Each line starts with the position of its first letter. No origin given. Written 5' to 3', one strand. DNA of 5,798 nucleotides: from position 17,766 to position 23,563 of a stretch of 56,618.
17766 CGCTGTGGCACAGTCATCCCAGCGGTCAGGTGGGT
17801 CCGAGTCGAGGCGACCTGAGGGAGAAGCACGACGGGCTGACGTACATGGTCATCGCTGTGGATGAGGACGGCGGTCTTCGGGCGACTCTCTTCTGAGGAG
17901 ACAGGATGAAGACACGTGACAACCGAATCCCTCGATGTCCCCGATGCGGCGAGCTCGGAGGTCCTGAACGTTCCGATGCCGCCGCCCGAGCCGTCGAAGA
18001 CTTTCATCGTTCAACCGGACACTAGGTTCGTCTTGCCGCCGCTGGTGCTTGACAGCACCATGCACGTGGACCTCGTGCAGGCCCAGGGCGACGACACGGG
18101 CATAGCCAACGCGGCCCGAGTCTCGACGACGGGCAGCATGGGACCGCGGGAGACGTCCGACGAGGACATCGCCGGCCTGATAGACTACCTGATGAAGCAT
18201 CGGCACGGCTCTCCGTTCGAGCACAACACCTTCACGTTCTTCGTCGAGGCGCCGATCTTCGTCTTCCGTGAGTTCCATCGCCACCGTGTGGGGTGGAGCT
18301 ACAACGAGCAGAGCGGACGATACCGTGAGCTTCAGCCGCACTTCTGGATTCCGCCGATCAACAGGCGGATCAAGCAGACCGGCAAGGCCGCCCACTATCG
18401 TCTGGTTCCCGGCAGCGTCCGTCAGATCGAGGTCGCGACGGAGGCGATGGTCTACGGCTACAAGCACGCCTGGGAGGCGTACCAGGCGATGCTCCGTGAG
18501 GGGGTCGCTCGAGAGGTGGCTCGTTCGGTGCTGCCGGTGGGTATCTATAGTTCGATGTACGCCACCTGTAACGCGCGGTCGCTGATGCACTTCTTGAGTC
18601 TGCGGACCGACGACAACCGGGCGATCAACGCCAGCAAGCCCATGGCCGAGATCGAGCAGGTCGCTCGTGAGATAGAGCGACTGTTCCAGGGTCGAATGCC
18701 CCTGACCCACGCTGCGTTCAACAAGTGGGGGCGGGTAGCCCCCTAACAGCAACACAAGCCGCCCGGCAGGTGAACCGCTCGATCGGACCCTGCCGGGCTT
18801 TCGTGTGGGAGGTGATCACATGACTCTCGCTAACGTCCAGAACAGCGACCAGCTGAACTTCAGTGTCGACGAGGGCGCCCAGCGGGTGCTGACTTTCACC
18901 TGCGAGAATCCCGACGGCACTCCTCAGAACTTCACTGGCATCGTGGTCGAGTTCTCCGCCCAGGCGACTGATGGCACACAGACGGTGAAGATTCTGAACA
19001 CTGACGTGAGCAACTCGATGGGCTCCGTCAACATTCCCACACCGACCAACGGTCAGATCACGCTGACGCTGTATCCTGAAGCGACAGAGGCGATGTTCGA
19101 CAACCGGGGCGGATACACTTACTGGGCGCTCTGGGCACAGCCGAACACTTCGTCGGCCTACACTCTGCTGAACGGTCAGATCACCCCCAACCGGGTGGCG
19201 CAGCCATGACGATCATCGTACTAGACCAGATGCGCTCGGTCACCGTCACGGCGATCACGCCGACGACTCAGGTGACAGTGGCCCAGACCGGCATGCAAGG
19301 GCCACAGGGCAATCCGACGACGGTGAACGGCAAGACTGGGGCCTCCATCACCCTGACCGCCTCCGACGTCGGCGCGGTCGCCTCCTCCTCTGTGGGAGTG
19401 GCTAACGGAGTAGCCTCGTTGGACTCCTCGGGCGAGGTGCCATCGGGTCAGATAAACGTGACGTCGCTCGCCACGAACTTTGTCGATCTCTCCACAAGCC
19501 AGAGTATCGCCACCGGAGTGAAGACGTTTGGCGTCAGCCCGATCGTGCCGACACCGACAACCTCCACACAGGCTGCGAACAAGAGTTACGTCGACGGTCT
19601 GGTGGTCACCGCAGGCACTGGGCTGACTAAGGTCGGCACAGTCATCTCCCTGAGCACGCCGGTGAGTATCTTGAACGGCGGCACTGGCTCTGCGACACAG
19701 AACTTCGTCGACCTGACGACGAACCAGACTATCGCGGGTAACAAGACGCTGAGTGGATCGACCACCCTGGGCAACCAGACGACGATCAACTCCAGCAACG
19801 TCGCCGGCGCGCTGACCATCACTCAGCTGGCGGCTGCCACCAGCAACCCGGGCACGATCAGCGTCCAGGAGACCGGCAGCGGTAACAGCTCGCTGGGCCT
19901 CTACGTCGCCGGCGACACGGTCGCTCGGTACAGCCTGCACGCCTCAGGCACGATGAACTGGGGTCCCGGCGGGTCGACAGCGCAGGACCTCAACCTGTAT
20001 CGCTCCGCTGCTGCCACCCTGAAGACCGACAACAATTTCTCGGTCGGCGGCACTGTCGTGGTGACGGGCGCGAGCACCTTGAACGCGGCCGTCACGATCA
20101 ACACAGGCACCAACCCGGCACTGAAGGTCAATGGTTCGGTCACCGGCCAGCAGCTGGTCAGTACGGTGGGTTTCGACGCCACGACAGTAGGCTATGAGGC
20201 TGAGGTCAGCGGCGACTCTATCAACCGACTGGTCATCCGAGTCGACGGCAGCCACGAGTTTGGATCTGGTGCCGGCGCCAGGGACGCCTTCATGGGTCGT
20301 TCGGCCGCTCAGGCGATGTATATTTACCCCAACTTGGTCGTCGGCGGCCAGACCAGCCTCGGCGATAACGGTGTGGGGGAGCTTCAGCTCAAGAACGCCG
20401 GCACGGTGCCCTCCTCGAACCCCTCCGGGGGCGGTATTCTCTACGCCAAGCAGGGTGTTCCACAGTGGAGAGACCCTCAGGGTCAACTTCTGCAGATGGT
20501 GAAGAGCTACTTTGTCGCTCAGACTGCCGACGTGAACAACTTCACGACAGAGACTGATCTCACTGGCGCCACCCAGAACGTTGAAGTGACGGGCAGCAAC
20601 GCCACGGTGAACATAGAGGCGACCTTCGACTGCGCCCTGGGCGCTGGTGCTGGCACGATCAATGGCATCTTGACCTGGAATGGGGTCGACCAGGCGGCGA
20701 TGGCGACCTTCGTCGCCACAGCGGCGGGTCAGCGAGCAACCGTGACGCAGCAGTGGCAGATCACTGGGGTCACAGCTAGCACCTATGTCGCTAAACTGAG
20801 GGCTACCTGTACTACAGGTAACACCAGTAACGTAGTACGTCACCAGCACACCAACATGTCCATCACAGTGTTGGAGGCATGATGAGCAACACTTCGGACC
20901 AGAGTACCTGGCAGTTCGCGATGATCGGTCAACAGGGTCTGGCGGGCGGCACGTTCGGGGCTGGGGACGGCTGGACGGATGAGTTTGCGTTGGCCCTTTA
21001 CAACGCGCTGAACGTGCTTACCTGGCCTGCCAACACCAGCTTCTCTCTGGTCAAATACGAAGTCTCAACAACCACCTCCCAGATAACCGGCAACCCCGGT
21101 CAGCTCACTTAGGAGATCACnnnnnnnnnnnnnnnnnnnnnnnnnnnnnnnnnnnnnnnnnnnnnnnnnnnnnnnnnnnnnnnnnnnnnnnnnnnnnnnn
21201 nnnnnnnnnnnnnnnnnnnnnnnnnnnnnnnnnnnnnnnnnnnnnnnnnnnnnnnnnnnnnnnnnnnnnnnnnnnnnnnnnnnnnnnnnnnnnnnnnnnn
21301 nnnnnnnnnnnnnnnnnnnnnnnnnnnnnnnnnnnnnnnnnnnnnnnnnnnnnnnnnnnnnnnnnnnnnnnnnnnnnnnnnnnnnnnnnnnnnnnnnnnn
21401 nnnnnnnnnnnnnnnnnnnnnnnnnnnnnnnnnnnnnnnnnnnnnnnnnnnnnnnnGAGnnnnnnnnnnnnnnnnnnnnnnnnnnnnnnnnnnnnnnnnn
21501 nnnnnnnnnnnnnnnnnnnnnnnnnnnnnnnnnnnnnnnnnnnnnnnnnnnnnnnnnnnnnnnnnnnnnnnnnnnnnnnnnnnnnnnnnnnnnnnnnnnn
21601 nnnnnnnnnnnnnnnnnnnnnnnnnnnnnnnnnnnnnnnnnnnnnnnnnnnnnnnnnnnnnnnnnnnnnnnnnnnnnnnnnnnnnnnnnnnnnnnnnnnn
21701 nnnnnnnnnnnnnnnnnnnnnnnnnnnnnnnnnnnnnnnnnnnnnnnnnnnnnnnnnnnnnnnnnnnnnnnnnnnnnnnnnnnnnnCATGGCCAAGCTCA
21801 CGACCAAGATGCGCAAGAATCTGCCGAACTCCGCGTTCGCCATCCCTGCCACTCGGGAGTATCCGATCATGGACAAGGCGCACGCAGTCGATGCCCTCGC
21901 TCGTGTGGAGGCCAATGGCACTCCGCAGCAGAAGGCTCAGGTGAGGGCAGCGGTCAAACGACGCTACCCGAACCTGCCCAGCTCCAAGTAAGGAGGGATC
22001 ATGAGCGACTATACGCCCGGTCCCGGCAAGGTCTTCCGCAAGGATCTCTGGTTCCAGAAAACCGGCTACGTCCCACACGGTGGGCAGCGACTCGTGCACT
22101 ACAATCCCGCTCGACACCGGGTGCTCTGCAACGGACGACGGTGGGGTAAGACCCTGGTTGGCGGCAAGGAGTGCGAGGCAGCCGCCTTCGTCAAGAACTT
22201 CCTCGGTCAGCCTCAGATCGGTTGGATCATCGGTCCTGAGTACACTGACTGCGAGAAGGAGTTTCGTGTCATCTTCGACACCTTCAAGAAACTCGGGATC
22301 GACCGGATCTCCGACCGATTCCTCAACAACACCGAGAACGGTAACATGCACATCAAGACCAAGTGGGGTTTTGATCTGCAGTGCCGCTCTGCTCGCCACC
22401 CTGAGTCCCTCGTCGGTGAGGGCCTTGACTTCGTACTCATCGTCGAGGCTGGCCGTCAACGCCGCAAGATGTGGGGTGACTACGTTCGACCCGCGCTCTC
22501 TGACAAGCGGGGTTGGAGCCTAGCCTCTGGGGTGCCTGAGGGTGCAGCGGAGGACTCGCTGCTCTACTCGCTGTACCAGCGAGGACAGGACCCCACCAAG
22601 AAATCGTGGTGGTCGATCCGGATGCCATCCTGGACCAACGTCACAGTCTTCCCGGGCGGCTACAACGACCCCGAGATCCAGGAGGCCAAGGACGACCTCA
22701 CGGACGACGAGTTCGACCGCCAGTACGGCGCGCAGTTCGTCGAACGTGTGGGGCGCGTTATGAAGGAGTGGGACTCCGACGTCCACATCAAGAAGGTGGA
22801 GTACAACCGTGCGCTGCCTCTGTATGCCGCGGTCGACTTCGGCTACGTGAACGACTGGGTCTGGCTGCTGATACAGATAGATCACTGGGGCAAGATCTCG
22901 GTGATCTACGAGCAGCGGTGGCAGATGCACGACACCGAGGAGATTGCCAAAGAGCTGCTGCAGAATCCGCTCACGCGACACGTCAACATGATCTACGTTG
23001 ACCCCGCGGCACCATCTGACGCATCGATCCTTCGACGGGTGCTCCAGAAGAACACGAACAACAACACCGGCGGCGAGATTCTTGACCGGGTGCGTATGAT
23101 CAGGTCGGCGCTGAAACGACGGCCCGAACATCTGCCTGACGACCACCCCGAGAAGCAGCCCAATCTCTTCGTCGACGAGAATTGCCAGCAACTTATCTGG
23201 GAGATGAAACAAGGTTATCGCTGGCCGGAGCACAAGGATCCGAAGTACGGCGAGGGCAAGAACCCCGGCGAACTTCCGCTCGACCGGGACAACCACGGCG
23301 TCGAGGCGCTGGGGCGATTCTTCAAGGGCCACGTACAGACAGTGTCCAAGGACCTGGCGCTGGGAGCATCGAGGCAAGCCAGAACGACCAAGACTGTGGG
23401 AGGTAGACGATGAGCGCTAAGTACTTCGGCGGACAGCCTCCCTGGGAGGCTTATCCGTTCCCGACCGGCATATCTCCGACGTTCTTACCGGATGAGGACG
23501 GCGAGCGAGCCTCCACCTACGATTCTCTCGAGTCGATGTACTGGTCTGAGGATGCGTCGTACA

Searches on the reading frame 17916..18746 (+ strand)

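Call 22: search_protein_families(library=phrogs, proteins=[window:17916-18746:+], max_evalue=0.001)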
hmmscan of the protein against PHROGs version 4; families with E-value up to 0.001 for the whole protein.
window:17916-18746:+ (276 aa): 3 families
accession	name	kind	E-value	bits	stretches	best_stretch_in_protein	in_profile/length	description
phrog_85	-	DNA, RNA and nucleotide metabolism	7.4e-66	224.2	1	47-270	369-585/866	thymidylate synthase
phrog_10644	-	DNA, RNA and nucleotide metabolism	7.4e-14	53.2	1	122-255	17-141/160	thymidylate synthase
phrog_22708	-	DNA, RNA and nucleotide metabolism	1.1e-07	32.5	1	60-139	41-126/242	thymidylate synthase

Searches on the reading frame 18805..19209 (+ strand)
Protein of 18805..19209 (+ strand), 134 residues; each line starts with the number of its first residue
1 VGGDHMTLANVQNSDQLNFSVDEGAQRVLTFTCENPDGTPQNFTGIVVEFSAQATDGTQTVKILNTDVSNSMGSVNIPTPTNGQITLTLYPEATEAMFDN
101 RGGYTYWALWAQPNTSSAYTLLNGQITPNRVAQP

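Call 22: search_protein_families(library=phrogs, proteins=[window:18805-19209:+], max_evalue=0.001)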
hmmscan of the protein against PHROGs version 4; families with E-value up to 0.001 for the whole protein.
window:18805-19209:+ (134 aa): 1 family
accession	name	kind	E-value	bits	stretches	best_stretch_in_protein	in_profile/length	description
phrog_1084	-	unknown function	3.4e-09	37.8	1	15-127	6-109/123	unknown function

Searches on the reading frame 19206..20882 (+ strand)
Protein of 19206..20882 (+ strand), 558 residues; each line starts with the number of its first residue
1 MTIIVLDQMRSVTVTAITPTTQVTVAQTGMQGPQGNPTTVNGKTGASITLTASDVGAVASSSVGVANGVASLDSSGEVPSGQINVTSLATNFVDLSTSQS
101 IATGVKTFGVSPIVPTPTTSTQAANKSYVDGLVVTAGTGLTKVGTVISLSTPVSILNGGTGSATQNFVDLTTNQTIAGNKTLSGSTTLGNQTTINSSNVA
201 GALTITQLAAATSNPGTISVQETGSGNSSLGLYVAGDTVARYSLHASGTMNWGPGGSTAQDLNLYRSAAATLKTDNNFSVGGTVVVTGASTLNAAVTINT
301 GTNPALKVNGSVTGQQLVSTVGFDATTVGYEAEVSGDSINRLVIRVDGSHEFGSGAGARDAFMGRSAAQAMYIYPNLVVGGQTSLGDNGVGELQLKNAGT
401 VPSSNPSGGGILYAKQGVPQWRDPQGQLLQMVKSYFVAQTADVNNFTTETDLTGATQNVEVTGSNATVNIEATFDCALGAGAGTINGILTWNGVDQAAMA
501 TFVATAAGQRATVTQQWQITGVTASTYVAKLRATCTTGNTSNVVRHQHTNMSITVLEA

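Call 9: search_protein_families(library=pfam, proteins=[window:19206-20882:+], max_evalue=0.001)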
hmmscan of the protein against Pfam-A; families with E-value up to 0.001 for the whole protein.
window:19206-20882:+ (558 aa): 0 families

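Call 22: search_protein_families(library=phrogs, proteins=[window:19206-20882:+], max_evalue=0.001)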
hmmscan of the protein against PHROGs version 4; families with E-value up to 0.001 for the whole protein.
window:19206-20882:+ (558 aa): 2 families
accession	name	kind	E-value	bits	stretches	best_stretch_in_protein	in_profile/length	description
phrog_14726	-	tail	7.2e-07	29.3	1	27-142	205-271/537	tail fiber protein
phrog_16641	-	tail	1.1e-05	24.1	1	316-380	761-825/1296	tail fiber protein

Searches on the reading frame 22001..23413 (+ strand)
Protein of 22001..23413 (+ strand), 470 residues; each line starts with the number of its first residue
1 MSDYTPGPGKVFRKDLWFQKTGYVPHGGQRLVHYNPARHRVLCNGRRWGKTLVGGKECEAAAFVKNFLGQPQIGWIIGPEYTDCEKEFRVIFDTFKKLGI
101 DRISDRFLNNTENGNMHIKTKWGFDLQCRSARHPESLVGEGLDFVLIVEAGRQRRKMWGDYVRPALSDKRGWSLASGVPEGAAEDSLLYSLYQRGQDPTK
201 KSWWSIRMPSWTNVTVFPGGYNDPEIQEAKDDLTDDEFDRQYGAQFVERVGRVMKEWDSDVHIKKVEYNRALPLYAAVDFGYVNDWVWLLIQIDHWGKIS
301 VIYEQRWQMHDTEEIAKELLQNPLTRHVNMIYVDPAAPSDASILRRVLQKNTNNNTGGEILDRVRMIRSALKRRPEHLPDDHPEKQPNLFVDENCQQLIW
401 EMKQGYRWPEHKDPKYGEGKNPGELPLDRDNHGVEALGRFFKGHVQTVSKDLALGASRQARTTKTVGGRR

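Call 9: search_protein_families(library=pfam, proteins=[window:22001-23413:+], max_evalue=0.001)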
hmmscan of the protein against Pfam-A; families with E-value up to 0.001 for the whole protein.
window:22001-23413:+ (470 aa): 0 families

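Call 22: search_protein_families(library=phrogs, proteins=[window:22001-23413:+], max_evalue=0.001)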
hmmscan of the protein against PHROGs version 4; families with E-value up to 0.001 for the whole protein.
window:22001-23413:+ (470 aa): 2 families
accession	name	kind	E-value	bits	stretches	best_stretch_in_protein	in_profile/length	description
phrog_2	-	head and packaging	1.5e-27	97.7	1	23-436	264-584/807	terminase large subunit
phrog_10250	-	head and packaging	1.5e-07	32.4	1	233-441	5-212/228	terminase large subunit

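Call 80: search_dna_similar(query=window:22001-23413:+, collection=phages, mode=protein, max_rows=15)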
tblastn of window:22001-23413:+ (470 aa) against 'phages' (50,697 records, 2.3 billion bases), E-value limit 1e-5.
Records with a match: 322; places in all: 322; records where one place covers at least 80% of the query: 240.
Best place of each record, by identity: 60-80% 2; <60% 320.
By first word of the organism name: Mycobacterium 72; Vibrio 68; Gordonia 46; Microbacterium 38; Pelagibacter 27; Thermus 11; Rhizobium 10; Pseudomonas 10; Klebsiella 6; Caudoviricetes 6; and 17 more.
By host as written in the record: Mycobacterium smegmatis mc2 155 44; Vibrio harveyi BAA-1116 36; Microbacterium foliorum NRRL B-24224 26; Gordonia rubripertincta NRRL B-16540 26; Vibrio breoganii 15; Candidatus Pelagibacter ubique HTCC1062 14; Microbacterium foliorum NRRL B-24224 SEA 12; Mycobacterium smegmatis mc#155 11; and 66 more.
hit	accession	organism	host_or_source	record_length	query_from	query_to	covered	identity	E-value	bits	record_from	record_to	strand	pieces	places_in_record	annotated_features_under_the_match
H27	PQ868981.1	Curtobacterium phage Shrew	Curtobacterium flaccumfaciens NRRL ...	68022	9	463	97%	61.6%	0e+0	581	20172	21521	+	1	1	46: terminase large subunit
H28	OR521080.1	Microbacterium phage Huwbert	Microbacterium foliorum NRRL B-24224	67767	9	464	97%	60.4%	0e+0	575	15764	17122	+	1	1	35: terminase large subunit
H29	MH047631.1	Microbacterium phage Triscuit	Microbacterium foliorum NRRL B-24224 SEA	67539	9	464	97%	60.0%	0e+0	574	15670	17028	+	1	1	34: terminase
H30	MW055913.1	Arthrobacter phage Wollypog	Arthrobacter globiformis B-2979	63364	18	450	92%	40.2%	5e-92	311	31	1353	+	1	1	1: terminase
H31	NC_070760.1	Arthrobacter phage Wollypog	Arthrobacter globiformis B-2979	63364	18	450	92%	40.2%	5e-92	311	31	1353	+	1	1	1: terminase large subunit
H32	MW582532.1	Nocardia phage P3.1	Nocardia transvalensis ATCC 6865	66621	4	463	98%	36.0%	2e-82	283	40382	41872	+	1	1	terminase large subunit | hypothetical protein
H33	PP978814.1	Microbacterium phage Ajin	Microbacterium foliorum NRRL B-24224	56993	3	446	94%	37.0%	9e-90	305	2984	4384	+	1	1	11: terminase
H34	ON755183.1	Microbacterium phage Sparcetus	Microbacterium foliorum NRRL B-24224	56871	3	446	94%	37.0%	1e-89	304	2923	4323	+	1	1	11: terminase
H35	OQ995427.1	Microbacterium phage RikSengupta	Microbacterium foliorum NRRL B-24224 SEA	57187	3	446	94%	37.0%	2e-89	304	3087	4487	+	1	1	11: terminase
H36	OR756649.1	Micrococcus phage Kurnik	Micrococcus sp. 1247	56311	9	470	98%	35.4%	1e-78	272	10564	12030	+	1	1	terminase large subunit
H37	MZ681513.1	Microbacterium phage TinyMiny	Microbacterium foliorum NRRL B-24224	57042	3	446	94%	36.8%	3e-89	303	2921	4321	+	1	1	11: terminase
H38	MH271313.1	Gordonia phage Suzy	Gordonia terrae 3612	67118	10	462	96%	35.0%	8e-85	290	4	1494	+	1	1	1: terminase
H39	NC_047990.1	Gordonia phage Suzy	Gordonia terrae 3612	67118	10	462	96%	35.0%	8e-85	290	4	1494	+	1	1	1: terminase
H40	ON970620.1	Gordonia phage LilyPad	Gordonia rubripertincta NRRL B-16540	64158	10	462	96%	35.0%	2e-84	289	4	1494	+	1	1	1: terminase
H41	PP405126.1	Microbacterium phage MortySmith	Microbacterium foliorum NRRL B-24224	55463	8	446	93%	36.0%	4e-82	282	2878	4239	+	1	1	10: terminase large subunit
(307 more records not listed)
